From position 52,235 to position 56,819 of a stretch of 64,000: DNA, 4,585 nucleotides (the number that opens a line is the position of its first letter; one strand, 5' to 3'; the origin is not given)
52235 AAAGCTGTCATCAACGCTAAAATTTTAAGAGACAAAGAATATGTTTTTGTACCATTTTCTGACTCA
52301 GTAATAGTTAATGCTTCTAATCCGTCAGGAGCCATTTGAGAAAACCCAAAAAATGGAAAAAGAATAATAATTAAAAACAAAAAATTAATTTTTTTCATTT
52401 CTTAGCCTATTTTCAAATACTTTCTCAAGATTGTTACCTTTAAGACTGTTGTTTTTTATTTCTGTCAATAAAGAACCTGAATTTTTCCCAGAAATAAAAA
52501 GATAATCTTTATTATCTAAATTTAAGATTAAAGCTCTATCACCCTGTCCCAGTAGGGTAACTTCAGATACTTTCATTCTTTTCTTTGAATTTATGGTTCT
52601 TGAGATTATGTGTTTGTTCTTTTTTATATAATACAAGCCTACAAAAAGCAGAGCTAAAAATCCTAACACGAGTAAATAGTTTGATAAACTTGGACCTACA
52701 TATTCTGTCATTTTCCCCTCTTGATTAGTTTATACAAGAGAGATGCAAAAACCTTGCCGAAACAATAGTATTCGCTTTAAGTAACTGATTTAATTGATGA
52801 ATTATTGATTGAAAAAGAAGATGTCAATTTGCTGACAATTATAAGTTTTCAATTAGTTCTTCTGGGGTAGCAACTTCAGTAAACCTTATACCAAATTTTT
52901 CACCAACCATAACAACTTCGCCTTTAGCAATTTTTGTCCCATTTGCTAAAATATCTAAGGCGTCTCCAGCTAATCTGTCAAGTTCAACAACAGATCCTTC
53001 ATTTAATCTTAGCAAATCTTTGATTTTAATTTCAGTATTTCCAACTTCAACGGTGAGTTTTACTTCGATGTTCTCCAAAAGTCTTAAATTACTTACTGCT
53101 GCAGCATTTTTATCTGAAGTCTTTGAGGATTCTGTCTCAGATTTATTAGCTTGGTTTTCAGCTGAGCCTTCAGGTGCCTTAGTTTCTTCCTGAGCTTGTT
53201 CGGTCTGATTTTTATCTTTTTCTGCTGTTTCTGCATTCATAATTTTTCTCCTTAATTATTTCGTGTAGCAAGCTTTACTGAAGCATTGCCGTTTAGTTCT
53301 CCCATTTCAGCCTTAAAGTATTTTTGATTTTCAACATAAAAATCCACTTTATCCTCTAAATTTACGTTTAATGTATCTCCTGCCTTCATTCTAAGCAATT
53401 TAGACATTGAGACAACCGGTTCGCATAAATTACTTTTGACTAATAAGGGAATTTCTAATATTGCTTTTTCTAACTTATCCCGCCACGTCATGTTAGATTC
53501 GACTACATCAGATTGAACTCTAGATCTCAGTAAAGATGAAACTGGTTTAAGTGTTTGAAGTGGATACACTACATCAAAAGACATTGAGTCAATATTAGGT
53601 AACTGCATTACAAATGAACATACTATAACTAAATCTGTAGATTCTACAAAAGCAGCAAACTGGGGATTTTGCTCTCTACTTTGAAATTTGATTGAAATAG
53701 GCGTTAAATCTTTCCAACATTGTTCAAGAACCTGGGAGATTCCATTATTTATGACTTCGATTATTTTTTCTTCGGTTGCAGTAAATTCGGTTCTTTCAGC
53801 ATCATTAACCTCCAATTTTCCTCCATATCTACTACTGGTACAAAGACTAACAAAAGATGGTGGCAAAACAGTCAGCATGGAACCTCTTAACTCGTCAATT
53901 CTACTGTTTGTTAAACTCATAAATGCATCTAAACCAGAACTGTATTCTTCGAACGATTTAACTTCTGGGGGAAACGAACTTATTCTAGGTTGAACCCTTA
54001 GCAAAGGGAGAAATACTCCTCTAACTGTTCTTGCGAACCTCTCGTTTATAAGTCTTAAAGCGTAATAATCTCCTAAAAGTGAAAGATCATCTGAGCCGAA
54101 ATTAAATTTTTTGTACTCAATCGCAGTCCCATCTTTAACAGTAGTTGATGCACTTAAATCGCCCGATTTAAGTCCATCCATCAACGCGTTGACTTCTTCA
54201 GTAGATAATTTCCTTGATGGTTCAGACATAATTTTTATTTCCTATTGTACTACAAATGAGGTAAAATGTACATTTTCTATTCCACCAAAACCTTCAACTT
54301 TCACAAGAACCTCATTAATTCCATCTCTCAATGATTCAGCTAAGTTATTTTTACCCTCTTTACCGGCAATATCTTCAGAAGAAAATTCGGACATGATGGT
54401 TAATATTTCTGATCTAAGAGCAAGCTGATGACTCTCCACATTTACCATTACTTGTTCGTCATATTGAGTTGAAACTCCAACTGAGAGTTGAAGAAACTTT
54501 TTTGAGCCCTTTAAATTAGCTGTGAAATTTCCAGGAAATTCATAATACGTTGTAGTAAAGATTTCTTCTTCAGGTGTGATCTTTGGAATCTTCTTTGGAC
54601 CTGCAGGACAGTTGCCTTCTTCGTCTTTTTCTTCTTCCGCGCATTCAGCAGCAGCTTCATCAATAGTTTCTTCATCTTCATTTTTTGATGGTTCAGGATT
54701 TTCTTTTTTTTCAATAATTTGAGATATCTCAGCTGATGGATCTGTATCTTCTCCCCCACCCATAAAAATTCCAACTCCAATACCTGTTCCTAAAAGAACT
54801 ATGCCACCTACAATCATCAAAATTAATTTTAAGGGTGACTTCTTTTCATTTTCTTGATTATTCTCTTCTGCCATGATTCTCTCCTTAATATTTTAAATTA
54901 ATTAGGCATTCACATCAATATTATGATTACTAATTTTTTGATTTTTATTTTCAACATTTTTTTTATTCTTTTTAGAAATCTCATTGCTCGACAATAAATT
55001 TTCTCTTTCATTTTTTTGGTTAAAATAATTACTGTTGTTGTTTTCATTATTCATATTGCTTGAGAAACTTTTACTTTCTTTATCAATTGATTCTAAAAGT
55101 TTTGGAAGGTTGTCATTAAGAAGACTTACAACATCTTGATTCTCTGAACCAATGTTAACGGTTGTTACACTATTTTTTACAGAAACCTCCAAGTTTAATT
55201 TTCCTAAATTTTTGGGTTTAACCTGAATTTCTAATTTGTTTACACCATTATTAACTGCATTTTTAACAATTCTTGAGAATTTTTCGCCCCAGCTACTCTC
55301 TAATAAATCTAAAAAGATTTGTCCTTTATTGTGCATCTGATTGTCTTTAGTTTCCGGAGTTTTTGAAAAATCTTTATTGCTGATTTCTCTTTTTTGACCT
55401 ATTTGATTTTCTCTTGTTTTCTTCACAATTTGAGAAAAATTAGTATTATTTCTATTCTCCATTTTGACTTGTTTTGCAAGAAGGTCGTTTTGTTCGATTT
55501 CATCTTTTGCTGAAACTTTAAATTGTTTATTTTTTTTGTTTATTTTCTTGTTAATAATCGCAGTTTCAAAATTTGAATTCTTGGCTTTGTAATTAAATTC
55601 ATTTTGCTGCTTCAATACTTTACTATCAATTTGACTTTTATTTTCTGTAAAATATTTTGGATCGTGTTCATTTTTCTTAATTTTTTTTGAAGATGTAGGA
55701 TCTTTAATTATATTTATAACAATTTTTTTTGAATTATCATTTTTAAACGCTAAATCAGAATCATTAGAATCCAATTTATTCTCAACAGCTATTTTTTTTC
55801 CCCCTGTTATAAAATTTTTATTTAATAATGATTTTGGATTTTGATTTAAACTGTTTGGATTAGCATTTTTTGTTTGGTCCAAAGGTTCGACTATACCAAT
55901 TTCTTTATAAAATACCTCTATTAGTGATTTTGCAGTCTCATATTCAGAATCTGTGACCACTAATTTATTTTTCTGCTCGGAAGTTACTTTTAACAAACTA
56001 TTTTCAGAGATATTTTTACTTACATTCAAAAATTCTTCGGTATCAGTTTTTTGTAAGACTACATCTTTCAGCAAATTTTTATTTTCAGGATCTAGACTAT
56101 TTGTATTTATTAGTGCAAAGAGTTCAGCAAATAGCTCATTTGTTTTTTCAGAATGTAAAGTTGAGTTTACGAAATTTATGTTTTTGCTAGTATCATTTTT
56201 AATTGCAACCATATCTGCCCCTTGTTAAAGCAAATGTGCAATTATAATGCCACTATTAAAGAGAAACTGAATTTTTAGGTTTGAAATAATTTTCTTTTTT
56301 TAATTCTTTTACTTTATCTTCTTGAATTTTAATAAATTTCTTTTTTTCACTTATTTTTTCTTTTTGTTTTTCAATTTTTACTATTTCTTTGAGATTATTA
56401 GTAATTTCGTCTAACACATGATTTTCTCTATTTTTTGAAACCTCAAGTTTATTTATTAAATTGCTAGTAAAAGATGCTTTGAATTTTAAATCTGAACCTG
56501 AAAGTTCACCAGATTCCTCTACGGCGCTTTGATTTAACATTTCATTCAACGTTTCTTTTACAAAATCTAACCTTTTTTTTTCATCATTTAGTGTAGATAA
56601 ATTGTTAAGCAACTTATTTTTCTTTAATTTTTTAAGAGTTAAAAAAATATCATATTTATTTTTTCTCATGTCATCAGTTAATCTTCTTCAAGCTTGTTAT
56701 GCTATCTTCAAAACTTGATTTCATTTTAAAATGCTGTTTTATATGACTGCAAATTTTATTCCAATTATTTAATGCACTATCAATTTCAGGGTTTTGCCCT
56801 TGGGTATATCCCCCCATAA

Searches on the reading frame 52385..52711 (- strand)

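Call 9: search_protein_families(library=pfam, proteins=[window:52385-52711:-], max_evalue=0.001)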
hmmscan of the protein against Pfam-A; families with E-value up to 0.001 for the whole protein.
window:52385-52711:- (108 aa): 0 families

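Call 49: search_protein_families(library=pfam, proteins=[window:52385-52711:-], max_evalue=1)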
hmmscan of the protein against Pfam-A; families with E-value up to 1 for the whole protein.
window:52385-52711:- (108 aa): 4 families
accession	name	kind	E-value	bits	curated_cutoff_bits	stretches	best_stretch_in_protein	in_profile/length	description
PF04347.18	FliO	-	0.0022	18.5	22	1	38-93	14-69/91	Flagellar biosynthesis protein, FliO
PF15969.10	RexA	-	0.0083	16.2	25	1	40-100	31-89/235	Intracellular sensor of Lambda phage, Abi component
PF00746.26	Gram_pos_anchor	-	0.082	13.3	20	1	10-33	17-40/43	LPXTG cell wall anchor motif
PF03022.22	MRJP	-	0.11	12.3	19.8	1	25-101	154-229/288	Major royal jelly protein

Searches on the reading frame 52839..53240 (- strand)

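Call 9: search_protein_families(library=pfam, proteins=[window:52839-53240:-], max_evalue=0.001)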
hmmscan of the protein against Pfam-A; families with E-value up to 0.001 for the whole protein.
window:52839-53240:- (133 aa): 1 family
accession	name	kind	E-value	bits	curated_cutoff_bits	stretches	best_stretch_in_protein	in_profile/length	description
PF01052.25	FliMN_C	-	9.1e-23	80.4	23.8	1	54-124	2-72/73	Type III flagellar switch regulator (C-ring) FliN C-term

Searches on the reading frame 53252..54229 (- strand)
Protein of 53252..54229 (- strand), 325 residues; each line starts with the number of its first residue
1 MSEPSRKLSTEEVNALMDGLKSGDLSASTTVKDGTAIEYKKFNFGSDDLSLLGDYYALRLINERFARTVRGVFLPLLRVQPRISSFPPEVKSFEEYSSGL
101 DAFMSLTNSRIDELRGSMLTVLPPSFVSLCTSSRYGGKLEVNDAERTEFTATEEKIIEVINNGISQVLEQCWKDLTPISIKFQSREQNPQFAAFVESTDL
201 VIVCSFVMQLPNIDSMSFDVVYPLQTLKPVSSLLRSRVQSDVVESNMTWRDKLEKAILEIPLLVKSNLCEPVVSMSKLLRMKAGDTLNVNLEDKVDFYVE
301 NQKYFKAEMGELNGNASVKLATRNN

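Call 9: search_protein_families(library=pfam, proteins=[window:53252-54229:-], max_evalue=0.001)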
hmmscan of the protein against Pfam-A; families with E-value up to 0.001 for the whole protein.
window:53252-54229:- (325 aa): 2 families
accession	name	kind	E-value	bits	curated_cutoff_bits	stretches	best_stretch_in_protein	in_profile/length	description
PF02154.20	FliM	-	3.4e-23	83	27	1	57-234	16-192/192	Flagellar motor switch protein FliM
PF01052.25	FliMN_C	-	1.7e-11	44.3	23.8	1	256-320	2-68/73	Type III flagellar switch regulator (C-ring) FliN C-term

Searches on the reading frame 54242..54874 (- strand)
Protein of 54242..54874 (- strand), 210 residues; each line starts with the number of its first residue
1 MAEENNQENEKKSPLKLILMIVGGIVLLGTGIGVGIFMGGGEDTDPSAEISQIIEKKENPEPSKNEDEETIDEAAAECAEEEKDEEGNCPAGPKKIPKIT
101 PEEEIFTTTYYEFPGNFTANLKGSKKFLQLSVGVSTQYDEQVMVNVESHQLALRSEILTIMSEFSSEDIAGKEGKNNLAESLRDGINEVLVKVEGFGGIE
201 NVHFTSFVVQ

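Call 10: search_protein_families(library=pfam, proteins=[window:54242-54874:-], max_evalue=0.001)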
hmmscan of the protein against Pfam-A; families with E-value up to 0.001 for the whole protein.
window:54242-54874:- (210 aa): 1 family
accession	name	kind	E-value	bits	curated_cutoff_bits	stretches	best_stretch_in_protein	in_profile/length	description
PF03748.19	FliL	-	1.3e-19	71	24.6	1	110-210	1-103/103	Flagellar basal body-associated protein FliL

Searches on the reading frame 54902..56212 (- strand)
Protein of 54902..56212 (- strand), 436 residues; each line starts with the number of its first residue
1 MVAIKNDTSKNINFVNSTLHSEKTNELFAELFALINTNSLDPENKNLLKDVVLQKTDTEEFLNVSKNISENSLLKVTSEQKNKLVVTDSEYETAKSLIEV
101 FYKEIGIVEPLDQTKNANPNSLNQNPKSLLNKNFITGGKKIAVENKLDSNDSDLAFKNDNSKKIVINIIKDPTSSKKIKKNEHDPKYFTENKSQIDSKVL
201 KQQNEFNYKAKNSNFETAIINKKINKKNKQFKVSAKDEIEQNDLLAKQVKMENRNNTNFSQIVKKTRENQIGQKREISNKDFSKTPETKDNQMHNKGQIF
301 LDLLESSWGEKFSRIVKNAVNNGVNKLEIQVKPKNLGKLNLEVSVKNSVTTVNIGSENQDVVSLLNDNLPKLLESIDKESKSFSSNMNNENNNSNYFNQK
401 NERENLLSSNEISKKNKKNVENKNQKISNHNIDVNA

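Call 10: search_protein_families(library=pfam, proteins=[window:54902-56212:-], max_evalue=0.001)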
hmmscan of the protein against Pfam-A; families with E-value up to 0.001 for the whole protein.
window:54902-56212:- (436 aa): 1 family
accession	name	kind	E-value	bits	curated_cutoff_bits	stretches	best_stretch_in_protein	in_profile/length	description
PF02120.21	Flg_hook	-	9.2e-12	45.1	29.8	1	316-378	4-66/85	Flagellar hook-length control protein FliK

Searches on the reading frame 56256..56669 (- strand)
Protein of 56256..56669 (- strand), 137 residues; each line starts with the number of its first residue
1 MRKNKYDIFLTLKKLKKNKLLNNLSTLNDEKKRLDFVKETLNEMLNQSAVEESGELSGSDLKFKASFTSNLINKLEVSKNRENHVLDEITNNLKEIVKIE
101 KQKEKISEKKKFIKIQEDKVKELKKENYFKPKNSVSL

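Call 10: search_protein_families(library=pfam, proteins=[window:56256-56669:-], max_evalue=0.001)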
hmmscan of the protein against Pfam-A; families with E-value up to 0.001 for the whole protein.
window:56256-56669:- (137 aa): 0 families

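Call 49: search_protein_families(library=pfam, proteins=[window:56256-56669:-], max_evalue=1)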
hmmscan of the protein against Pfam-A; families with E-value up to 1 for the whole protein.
window:56256-56669:- (137 aa): 2 families
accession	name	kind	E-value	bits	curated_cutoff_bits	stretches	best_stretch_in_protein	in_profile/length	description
PF04848.19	Pox_A22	-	0.054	14.1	22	1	72-113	30-70/143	Poxvirus A22 protein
PF11098.13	Chlorosome_CsmC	-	0.07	13.6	26.3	1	30-96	17-84/139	Chlorosome envelope protein C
